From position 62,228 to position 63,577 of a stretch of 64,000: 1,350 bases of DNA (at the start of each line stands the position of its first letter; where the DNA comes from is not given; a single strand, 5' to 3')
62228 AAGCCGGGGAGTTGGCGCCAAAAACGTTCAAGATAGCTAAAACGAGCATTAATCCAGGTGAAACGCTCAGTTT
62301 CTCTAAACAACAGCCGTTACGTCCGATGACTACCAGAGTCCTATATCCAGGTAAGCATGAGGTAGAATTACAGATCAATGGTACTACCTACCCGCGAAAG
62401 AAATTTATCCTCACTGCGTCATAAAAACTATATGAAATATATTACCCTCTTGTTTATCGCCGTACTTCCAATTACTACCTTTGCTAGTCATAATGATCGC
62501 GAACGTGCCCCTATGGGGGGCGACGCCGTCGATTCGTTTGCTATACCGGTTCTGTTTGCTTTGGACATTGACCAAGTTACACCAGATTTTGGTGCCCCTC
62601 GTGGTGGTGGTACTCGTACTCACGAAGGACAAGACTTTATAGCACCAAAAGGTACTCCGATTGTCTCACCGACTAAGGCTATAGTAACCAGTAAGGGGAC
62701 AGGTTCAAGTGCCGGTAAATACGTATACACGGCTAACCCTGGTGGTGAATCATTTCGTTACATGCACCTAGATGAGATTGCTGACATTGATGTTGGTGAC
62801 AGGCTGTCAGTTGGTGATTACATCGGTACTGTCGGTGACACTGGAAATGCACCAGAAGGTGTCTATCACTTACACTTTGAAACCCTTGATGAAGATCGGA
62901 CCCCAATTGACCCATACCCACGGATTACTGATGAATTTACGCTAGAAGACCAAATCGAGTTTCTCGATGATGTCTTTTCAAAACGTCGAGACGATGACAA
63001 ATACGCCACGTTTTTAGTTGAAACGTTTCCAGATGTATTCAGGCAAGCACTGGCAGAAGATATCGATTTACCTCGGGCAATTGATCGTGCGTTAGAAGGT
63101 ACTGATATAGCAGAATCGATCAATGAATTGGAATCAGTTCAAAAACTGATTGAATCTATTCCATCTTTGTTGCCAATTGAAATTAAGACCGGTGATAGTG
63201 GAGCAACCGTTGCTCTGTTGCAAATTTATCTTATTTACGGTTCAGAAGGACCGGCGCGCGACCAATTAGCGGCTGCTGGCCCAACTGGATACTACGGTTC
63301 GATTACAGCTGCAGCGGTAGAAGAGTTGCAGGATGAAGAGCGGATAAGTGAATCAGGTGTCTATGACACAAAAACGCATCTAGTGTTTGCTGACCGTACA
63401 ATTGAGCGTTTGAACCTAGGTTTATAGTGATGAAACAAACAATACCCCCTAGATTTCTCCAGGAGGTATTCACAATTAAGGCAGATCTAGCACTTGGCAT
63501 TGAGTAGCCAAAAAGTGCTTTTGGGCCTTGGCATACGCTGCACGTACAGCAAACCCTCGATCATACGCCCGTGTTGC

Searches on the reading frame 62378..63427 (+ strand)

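Call 84: search_protein_families(library=pfam, proteins=[window:62378-63427:+], max_evalue=0.0001)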
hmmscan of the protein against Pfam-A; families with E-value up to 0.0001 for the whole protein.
window:62378-63427:+ (349 aa): 2 families
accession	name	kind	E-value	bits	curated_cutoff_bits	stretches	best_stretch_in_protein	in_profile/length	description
PF01551.29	Peptidase_M23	-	1.2e-18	67.5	28.7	1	81-179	2-96/96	Peptidase family M23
PF01471.23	PG_binding_1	-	2e-05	25.1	23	1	276-333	3-53/57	Putative peptidoglycan binding domain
